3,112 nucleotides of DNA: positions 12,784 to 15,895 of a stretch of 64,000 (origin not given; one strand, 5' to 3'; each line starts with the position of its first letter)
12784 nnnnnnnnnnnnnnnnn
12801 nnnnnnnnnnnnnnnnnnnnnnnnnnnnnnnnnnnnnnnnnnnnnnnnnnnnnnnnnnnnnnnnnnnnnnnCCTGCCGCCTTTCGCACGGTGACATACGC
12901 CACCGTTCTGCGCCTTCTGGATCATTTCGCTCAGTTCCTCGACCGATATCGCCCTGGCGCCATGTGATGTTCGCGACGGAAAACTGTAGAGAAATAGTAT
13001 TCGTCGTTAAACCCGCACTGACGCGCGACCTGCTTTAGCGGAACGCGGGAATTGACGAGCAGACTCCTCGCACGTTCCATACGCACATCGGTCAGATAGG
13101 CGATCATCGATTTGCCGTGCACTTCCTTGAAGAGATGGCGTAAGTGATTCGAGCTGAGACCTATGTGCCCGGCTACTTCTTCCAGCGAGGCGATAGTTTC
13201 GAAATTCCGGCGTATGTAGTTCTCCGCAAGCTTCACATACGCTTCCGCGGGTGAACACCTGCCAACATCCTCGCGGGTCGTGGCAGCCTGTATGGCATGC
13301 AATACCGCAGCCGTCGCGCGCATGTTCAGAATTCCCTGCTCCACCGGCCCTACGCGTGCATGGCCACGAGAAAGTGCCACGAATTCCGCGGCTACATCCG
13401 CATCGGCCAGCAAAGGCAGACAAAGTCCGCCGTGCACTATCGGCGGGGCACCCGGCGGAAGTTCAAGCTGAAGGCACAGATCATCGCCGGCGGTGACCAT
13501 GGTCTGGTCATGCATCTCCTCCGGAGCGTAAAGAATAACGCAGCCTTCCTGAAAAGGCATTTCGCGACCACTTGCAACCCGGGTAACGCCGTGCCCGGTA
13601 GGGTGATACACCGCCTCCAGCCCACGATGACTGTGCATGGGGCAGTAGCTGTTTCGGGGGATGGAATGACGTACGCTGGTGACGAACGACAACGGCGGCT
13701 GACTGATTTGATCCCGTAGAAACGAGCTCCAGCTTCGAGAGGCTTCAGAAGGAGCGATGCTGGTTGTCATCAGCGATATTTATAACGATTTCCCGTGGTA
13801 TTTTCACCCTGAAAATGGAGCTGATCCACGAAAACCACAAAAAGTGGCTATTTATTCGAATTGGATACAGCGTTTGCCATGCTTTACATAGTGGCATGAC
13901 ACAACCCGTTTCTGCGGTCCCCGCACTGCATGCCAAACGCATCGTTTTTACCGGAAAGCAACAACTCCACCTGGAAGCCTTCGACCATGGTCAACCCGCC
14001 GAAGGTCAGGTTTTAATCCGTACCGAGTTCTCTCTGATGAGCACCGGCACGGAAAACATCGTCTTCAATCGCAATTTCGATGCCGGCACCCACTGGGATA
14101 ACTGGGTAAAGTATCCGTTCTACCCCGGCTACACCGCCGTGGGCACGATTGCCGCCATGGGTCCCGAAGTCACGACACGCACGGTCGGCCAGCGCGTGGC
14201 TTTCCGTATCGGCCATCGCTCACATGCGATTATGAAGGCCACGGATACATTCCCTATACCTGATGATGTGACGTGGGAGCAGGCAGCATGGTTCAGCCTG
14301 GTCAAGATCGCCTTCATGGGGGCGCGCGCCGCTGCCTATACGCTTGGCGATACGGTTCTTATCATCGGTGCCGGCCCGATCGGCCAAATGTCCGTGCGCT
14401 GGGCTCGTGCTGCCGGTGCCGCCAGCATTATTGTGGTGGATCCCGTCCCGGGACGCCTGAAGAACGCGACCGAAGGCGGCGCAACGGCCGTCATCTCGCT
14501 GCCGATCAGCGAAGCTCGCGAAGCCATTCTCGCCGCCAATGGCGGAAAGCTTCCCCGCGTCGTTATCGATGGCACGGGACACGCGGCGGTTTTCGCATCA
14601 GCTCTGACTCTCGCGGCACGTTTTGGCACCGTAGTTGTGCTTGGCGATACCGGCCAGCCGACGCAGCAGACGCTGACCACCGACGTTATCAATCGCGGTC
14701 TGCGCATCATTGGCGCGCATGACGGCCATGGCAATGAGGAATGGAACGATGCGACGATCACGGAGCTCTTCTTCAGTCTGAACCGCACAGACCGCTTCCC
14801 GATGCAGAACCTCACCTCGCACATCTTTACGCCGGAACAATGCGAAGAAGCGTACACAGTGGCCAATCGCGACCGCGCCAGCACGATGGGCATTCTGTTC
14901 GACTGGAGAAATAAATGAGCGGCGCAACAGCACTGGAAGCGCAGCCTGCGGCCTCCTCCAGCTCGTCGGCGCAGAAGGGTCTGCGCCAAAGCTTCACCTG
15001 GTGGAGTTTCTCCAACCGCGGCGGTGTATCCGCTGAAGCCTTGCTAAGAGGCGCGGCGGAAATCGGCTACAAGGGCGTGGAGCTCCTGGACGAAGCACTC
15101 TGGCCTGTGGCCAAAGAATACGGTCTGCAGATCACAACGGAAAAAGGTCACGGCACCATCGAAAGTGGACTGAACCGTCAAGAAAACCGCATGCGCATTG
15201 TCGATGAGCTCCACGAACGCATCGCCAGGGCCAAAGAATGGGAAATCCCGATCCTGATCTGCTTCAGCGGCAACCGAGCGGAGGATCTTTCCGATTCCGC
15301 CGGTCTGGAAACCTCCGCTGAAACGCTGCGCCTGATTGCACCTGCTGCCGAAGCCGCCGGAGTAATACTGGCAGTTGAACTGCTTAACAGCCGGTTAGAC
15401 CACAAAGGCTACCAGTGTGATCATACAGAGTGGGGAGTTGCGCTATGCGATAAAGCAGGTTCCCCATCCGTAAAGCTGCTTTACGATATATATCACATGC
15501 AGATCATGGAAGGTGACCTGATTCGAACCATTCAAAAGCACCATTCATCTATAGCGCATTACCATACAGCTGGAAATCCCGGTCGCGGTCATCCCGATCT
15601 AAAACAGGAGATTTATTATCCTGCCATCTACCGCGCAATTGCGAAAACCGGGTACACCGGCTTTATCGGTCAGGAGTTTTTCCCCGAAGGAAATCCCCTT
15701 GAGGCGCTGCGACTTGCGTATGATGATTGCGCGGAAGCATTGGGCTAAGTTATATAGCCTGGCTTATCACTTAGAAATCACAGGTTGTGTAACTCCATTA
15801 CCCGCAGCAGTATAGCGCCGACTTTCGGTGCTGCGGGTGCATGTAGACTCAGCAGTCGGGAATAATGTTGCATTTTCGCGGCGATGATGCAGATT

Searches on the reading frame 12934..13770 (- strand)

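Call 69: search_protein_families(library=pfam, proteins=[window:12934-13770:-], max_evalue=0.0001)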
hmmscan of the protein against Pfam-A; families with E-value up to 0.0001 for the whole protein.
window:12934-13770:- (279 aa): 2 families
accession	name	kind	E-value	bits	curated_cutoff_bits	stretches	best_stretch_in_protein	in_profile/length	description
PF12833.13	HTH_18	-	2.1e-22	79.6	33.6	1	200-278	2-80/80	Helix-turn-helix domain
PF00165.29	HTH_AraC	-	1.5e-14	54.2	26.6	2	241-276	7-41/42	Bacterial regulatory helix-turn-helix proteins, AraC family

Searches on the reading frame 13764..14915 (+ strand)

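Call 68: search_protein_families(library=pfam, proteins=[window:13764-14915:+], max_evalue=0.00001)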
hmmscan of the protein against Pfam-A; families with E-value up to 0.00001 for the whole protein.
window:13764-14915:+ (384 aa): 2 families
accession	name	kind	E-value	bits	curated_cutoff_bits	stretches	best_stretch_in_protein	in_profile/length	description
PF00107.32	ADH_zinc_N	-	8.7e-20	71.4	31.8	1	205-329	1-122/129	Zinc-binding dehydrogenase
PF08240.17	ADH_N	-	8.9e-06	26.3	23.5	0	81-148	3-63/104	Alcohol dehydrogenase GroES-like domain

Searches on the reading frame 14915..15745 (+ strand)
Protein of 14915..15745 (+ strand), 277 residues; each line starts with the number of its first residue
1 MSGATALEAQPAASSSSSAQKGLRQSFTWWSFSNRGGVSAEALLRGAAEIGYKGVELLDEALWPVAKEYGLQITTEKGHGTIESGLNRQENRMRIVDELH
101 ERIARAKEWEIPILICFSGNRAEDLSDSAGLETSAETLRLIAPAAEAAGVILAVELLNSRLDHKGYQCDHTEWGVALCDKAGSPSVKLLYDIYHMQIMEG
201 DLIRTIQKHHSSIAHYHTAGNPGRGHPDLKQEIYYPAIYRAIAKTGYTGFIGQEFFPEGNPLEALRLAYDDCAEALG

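Call 69: search_protein_families(library=pfam, proteins=[window:14915-15745:+], max_evalue=0.0001)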
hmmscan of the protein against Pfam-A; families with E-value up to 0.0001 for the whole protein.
window:14915-15745:+ (277 aa): 1 family
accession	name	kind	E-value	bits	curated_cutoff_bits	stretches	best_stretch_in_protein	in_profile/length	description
PF01261.30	AP_endonuc_2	-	5.2e-29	102.1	31.1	1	47-262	4-236/249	Xylose isomerase-like TIM barrel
